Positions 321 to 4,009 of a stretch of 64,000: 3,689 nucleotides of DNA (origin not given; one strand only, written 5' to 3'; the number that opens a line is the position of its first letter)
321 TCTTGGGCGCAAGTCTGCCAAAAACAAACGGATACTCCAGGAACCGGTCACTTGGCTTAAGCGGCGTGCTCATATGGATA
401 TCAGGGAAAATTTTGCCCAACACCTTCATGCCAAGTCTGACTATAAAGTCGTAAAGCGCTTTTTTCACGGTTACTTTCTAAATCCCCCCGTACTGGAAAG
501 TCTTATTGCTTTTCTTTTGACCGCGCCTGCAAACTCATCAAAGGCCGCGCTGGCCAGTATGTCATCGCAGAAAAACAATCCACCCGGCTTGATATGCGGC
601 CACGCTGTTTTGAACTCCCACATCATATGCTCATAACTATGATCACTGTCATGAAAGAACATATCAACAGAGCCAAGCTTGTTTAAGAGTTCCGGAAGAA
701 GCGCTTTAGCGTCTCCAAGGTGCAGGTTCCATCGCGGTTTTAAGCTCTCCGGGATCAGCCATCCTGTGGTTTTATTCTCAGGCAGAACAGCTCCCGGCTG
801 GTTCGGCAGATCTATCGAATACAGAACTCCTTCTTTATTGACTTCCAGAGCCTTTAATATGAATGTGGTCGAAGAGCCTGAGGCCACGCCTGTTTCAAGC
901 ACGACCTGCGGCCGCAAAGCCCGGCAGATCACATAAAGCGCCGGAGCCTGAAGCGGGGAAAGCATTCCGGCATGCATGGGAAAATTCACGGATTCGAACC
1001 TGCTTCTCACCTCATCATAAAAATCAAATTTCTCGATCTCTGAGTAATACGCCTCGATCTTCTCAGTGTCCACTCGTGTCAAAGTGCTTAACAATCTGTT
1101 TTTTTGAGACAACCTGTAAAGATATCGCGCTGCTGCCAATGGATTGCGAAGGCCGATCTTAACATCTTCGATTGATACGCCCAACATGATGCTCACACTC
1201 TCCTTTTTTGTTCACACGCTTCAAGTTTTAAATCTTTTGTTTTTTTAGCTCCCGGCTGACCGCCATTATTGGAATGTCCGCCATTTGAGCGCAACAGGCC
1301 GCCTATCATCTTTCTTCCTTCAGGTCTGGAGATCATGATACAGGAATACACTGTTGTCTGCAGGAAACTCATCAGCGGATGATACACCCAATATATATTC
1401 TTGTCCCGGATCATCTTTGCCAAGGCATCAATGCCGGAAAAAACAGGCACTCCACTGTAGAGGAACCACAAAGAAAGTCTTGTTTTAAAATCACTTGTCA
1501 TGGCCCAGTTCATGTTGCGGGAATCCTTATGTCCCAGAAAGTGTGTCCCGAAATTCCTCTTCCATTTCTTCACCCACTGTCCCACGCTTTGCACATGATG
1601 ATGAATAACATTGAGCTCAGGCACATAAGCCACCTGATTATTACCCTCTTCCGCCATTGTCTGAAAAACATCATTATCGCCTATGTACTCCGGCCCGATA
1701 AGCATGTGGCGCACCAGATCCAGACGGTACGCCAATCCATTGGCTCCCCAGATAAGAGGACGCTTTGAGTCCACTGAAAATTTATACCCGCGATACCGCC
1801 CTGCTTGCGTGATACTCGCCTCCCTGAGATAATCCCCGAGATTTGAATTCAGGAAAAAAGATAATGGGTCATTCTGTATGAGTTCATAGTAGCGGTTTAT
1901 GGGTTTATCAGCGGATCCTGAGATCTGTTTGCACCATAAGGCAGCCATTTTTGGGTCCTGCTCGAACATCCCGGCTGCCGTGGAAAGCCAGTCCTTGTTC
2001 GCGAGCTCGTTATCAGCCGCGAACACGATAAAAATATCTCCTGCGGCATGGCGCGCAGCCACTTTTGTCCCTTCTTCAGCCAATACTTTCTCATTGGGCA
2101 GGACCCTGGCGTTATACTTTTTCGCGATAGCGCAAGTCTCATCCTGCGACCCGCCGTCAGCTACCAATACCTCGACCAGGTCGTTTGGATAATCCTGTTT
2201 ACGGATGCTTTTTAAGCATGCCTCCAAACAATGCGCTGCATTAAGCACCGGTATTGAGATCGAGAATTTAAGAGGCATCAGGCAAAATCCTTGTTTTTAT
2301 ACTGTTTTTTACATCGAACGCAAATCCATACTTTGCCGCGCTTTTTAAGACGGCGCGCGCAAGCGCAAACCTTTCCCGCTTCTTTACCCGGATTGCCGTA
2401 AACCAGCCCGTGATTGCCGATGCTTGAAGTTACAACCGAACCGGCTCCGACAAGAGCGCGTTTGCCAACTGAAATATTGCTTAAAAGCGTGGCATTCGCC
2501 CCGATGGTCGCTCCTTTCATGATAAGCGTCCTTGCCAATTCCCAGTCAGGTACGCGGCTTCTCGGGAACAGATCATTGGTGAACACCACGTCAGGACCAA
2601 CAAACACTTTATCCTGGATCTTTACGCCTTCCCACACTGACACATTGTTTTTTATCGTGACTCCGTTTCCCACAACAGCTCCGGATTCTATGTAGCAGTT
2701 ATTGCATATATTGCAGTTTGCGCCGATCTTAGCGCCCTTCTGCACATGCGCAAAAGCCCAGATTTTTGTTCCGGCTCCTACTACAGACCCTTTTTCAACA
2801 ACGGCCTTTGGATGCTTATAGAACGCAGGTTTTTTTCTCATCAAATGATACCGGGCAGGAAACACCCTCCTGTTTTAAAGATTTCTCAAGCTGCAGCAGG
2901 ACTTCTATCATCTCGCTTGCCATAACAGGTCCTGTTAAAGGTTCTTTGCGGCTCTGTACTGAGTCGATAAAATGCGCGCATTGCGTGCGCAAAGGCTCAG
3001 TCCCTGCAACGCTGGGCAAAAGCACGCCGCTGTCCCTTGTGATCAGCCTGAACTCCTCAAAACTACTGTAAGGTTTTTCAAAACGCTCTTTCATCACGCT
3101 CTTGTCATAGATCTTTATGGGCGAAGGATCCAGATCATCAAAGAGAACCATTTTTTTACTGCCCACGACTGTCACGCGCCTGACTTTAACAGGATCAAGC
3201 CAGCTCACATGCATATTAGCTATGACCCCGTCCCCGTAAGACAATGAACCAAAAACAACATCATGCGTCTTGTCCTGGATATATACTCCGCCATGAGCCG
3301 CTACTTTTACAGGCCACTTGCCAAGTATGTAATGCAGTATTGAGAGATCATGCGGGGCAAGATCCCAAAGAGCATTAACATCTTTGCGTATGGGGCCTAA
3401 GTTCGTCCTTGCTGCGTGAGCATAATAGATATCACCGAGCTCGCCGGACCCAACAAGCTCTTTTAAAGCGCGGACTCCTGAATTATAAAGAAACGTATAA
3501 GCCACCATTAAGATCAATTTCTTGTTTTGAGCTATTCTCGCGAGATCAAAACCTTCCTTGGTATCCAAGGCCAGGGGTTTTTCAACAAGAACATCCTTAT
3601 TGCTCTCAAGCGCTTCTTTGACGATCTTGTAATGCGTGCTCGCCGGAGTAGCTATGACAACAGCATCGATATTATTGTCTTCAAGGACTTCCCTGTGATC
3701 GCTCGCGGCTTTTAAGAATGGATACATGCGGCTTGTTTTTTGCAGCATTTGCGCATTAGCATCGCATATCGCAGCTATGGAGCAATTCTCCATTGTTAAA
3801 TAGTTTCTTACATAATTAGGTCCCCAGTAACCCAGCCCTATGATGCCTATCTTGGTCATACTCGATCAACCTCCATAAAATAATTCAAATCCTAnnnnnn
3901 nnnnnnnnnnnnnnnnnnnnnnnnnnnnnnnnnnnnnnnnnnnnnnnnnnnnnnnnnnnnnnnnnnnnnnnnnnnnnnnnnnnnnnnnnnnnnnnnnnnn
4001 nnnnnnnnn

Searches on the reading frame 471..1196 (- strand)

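Call 55: search_protein_families(library=pfam, proteins=[window:471-1196:-], max_evalue=0.0001)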
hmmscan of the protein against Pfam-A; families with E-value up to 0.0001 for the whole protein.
window:471-1196:- (241 aa): 1 family
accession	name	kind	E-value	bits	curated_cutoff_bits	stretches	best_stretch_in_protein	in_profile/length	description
PF13578.12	Methyltransf_24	-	3.2e-23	83.1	26.3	1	100-213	1-105/105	Methyltransferase domain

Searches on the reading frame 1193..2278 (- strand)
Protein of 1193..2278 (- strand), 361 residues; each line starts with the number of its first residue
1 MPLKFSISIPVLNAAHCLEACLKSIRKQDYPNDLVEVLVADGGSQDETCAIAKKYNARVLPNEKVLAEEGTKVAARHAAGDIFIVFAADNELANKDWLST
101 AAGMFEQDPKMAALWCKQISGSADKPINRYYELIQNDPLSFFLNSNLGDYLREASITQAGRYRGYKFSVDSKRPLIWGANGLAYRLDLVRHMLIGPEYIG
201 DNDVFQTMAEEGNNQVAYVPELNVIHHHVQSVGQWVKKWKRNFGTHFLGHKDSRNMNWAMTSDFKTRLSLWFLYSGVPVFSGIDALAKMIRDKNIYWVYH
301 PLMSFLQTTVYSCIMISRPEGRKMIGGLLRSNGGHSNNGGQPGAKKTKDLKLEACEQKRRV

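Call 55: search_protein_families(library=pfam, proteins=[window:1193-2278:-], max_evalue=0.0001)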
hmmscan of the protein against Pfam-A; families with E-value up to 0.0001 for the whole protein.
window:1193-2278:- (361 aa): 2 families
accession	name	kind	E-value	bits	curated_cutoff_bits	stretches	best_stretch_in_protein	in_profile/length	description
PF00535.33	Glycos_transf_2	-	1.1e-17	64.9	23.3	1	6-170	1-164/168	Glycosyl transferase family 2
PF13641.12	Glyco_tranf_2_3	-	1.3e-06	29.1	27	1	5-126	3-131/230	Glycosyltransferase like family 2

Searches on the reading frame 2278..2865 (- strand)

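Call 55: search_protein_families(library=pfam, proteins=[window:2278-2865:-], max_evalue=0.0001)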
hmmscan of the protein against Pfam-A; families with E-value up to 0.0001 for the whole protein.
window:2278-2865:- (195 aa): 5 families
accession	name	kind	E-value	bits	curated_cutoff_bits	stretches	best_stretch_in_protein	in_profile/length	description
PF00132.30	Hexapep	-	1.4e-23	82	27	3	26-60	1-35/36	Bacterial transferase hexapeptide (six repeats)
PF25084.1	LbH_EIF2B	-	1.7e-10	41.3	54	1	20-93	15-91/105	EIF2B subunit epsilon LbH domain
PF14602.12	Hexapep_2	-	1.4e-08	34.7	27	0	118-146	7-33/34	Hexapeptide repeat of succinyl-transferase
PF25247.1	LbH_GLGC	-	2.9e-05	24.5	27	0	100-149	3-50/135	GLGC left-handed parallel beta-helix domain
PF25087.1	GMPPB_C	-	9.6e-05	22.5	39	0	41-88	7-53/110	GMPPB C-terminal domain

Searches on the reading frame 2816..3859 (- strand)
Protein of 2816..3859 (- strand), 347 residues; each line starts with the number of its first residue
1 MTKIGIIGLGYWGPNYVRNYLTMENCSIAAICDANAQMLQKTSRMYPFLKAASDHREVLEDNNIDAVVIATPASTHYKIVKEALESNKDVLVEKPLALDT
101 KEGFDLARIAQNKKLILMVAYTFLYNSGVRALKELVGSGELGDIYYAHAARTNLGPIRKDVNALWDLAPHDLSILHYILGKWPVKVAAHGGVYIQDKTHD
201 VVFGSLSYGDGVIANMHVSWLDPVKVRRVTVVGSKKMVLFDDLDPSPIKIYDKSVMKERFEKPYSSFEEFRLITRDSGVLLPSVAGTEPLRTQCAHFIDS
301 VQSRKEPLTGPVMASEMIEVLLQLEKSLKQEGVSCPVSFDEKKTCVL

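Call 55: search_protein_families(library=pfam, proteins=[window:2816-3859:-], max_evalue=0.0001)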
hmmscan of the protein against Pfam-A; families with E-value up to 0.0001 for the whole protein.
window:2816-3859:- (347 aa): 3 families
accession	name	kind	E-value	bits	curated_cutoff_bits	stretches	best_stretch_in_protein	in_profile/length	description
PF01408.29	GFO_IDH_MocA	-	2.7e-26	93.1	24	1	3-121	2-120/120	Oxidoreductase family, NAD-binding Rossmann fold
PF22725.1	GFO_IDH_MocA_C3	-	5.3e-17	62.4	27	1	129-237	1-122/124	GFO/IDH/MocA C-terminal domain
PF02894.22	GFO_IDH_MocA_C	-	5.3e-09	36.6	22.9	1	133-320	1-202/218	Oxidoreductase family, C-terminal alpha/beta domain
